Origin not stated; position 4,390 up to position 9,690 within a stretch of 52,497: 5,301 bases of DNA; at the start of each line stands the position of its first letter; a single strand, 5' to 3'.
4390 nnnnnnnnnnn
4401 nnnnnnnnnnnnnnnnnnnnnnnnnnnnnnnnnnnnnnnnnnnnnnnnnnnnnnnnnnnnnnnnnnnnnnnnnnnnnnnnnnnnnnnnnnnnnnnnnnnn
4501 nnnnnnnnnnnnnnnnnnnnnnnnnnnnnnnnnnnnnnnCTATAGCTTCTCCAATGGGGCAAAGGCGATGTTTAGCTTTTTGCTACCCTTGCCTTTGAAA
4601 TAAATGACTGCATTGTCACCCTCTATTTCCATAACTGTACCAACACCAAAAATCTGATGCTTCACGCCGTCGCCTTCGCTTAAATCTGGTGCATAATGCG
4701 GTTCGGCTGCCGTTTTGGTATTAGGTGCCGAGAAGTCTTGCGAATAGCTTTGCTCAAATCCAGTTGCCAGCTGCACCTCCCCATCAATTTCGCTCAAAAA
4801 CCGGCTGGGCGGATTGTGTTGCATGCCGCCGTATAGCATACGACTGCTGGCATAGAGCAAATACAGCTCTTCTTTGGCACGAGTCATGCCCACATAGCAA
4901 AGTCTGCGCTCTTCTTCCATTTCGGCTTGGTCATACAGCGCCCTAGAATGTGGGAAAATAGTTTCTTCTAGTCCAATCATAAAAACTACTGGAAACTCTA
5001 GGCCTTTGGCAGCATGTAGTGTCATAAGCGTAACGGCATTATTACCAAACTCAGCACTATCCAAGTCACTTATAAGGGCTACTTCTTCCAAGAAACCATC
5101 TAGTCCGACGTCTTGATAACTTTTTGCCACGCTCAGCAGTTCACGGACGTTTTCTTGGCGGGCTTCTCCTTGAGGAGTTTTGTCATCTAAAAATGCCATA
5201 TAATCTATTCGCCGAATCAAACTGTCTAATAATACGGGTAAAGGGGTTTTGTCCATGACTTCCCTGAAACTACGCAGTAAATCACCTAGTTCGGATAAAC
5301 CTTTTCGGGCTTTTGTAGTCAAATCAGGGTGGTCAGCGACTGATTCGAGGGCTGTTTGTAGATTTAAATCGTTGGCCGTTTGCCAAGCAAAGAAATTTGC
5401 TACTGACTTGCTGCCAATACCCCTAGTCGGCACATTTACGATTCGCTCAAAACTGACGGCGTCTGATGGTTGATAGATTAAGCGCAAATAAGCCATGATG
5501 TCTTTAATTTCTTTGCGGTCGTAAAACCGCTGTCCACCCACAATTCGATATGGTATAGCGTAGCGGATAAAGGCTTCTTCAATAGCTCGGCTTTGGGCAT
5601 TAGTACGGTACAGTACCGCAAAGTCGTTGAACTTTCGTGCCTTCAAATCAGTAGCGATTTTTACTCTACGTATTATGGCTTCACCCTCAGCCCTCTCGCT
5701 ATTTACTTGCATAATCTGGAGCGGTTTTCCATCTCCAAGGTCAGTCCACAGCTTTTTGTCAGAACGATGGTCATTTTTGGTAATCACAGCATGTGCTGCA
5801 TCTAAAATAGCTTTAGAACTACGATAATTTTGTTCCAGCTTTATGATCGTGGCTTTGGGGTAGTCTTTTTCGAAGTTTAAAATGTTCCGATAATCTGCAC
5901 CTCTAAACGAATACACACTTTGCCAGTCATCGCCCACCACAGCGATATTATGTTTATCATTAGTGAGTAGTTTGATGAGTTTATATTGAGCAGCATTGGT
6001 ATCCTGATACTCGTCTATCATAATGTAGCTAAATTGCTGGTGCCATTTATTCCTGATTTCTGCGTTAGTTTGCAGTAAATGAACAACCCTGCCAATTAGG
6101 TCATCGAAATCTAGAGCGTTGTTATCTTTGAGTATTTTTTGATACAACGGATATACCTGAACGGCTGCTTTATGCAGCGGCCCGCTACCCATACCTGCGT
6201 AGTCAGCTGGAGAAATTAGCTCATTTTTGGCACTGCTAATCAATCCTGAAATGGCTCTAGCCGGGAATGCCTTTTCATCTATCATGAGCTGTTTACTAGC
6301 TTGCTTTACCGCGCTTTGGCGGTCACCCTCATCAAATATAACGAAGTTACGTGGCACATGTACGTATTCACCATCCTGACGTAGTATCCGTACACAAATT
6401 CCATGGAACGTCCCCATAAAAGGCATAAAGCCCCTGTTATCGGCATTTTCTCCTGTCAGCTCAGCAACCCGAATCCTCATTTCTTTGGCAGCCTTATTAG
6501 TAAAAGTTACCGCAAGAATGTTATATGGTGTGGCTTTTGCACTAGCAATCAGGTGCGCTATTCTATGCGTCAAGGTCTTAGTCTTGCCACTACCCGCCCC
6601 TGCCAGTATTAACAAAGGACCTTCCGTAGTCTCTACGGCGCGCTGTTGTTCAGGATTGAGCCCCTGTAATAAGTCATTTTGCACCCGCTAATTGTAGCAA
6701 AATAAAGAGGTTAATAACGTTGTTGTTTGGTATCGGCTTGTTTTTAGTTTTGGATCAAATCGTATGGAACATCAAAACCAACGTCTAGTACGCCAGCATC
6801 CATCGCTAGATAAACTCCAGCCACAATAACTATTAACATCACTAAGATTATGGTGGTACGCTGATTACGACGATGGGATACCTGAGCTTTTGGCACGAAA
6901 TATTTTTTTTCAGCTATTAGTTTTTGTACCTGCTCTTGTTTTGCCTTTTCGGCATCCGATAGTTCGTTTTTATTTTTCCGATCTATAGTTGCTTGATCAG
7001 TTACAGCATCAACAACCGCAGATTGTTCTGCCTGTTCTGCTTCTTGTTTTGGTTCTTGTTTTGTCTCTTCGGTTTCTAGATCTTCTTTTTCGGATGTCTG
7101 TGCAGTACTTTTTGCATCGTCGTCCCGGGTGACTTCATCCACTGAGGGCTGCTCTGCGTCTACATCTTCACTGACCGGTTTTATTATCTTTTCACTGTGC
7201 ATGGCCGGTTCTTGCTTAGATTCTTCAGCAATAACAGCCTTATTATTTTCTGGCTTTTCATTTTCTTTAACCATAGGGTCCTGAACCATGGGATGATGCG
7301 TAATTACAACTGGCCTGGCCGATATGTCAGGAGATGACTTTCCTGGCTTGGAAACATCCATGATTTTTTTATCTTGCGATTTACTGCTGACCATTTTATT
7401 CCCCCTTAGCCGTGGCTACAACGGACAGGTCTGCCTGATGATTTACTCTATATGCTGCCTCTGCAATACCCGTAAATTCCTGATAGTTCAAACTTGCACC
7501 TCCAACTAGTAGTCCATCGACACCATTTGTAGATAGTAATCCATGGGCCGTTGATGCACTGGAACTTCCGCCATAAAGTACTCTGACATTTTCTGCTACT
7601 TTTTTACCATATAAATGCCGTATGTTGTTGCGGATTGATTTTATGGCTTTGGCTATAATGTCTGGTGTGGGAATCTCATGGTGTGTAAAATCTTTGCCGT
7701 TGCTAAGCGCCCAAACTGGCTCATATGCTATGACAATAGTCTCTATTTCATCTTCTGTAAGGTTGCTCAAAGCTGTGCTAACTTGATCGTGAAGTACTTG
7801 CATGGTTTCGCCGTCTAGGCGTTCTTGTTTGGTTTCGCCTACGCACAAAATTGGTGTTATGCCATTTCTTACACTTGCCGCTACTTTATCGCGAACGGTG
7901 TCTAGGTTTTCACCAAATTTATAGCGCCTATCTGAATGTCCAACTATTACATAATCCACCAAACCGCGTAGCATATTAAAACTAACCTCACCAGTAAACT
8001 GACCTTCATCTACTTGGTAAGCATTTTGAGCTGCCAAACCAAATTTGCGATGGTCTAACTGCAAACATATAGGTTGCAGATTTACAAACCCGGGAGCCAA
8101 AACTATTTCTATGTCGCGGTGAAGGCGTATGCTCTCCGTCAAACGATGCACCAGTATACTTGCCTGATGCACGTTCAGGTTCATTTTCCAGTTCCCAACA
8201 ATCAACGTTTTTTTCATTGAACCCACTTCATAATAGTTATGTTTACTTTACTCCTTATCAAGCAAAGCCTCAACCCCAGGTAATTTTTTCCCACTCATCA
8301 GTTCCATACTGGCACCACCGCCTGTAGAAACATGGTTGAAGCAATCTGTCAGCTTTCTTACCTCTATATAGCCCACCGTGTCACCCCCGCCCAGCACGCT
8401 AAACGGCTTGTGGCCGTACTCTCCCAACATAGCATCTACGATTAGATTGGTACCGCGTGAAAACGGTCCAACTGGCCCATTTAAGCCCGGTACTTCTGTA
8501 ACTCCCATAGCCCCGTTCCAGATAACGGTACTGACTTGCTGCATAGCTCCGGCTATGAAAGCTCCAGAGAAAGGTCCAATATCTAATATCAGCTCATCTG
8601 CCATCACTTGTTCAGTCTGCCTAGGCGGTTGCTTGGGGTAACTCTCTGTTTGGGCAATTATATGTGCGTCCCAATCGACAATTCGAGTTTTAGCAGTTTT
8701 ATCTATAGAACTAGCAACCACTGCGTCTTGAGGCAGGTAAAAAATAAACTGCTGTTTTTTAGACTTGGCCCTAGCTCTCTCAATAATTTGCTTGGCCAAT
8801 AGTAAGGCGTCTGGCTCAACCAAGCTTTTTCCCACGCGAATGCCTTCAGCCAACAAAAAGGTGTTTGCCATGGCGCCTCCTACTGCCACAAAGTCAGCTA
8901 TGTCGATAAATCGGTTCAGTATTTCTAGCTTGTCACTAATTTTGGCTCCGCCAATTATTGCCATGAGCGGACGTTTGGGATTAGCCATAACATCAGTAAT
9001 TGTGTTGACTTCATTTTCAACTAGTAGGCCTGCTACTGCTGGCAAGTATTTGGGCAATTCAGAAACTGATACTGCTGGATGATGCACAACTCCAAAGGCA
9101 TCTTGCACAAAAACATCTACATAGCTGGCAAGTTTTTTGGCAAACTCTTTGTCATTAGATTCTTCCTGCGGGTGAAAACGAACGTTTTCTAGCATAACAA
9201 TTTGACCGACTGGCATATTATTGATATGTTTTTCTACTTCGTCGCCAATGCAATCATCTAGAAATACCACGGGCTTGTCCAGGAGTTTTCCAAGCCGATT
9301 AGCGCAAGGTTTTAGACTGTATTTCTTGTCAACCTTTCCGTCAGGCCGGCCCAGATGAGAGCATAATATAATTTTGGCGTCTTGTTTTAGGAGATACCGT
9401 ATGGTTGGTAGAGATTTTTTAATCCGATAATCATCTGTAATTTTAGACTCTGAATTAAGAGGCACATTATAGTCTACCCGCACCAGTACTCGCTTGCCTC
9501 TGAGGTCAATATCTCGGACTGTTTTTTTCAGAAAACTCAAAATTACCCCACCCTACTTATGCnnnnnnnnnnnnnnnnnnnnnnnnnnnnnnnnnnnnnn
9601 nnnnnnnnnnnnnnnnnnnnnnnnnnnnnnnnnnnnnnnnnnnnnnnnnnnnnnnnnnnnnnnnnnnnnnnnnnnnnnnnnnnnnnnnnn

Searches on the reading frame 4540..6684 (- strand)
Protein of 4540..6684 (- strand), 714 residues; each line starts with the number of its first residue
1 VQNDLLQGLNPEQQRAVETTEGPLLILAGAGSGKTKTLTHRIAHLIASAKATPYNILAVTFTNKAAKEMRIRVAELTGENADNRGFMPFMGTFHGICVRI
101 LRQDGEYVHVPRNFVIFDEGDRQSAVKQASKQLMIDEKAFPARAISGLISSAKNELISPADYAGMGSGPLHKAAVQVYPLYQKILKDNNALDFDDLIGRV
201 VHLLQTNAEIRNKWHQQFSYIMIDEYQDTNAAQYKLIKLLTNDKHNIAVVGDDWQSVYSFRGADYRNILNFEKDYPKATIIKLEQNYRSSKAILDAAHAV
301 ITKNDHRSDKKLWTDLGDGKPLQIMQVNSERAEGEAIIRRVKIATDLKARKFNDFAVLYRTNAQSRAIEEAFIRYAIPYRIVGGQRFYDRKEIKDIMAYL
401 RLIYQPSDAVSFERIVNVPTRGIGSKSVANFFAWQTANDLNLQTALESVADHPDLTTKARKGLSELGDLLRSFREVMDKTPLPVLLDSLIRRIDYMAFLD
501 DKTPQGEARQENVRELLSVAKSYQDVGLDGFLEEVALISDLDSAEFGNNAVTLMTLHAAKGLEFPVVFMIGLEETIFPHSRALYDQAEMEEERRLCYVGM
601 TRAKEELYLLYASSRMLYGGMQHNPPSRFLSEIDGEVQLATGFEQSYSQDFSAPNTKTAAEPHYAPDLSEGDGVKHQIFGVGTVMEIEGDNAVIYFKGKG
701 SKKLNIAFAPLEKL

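Call 16: search_protein_families(library=pfam, proteins=[window:4540-6684:-], max_evalue=0.0001)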
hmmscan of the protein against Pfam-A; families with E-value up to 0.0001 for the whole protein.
window:4540-6684:- (714 aa): 7 families
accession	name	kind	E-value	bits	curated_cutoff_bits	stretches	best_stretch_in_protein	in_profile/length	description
PF00580.27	UvrD-helicase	-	1.1e-89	301.2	23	1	9-276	1-271/271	UvrD/REP helicase N-terminal domain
PF13361.12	UvrD_C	-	7e-73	246.5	25.6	1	281-613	1-349/350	UvrD-like helicase C-terminal domain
PF13245.12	AAA_19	-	2.4e-24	86.4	25.1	1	13-261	1-134/134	AAA domain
PF13538.12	UvrD_C_2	-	3.8e-11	43.1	27.4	1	551-610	2-52/52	UvrD-like helicase C-terminal domain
PF01443.25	Viral_helicase1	-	1.2e-08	35.5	21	0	484-609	113-226/228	Viral superfamily 1 RNA helicase core domain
PF13604.12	AAA_30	-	1.6e-08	35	27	0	9-72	2-65/191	AAA domain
PF21196.3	PcrA_UvrD_tudor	-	2.5e-07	30.9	23.9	1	671-713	2-48/48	PcrA/UvrD tudor domain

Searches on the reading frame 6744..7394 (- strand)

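Call 16: search_protein_families(library=pfam, proteins=[window:6744-7394:-], max_evalue=0.0001)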
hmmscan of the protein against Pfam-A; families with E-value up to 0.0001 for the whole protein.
window:6744-7394:- (216 aa): 0 families

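Call 68: search_protein_families(library=ncbifam, proteins=[window:6744-7394:-], max_evalue=0.001)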
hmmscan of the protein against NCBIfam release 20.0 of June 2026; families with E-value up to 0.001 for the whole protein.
window:6744-7394:- (216 aa): 1 family
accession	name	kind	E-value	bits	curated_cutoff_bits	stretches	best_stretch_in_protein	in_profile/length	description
NF045516.2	SepX_GlpR_1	exception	0.0004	20.3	160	1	57-198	59-205/293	divisome protein SepX/GlpR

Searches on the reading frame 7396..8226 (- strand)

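Call 16: search_protein_families(library=pfam, proteins=[window:7396-8226:-], max_evalue=0.0001)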
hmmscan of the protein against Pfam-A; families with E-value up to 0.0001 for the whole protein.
window:7396-8226:- (276 aa): 1 family
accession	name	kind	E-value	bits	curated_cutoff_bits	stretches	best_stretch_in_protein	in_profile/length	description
PF00121.24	TIM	-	3.1e-70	236.9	20.1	1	8-257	2-244/245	Triosephosphate isomerase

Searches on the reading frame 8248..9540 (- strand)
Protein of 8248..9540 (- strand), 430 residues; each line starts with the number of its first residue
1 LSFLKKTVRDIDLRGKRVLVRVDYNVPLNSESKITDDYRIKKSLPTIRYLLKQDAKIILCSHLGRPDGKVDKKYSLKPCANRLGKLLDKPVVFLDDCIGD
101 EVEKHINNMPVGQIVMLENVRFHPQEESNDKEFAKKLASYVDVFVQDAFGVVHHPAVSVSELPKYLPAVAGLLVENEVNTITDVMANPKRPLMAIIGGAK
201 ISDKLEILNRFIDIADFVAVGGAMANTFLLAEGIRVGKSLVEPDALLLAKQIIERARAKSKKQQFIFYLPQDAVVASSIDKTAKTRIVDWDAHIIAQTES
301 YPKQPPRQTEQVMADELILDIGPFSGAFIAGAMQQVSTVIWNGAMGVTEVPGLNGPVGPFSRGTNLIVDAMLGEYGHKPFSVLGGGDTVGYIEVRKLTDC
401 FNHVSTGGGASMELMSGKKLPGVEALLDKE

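Call 16: search_protein_families(library=pfam, proteins=[window:8248-9540:-], max_evalue=0.0001)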
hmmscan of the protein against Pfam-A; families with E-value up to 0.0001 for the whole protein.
window:8248-9540:- (430 aa): 1 family
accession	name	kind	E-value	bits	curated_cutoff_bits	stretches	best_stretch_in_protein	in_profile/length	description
PF00162.24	PGK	-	8.9e-130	433.5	27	1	8-418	1-379/379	Phosphoglycerate kinase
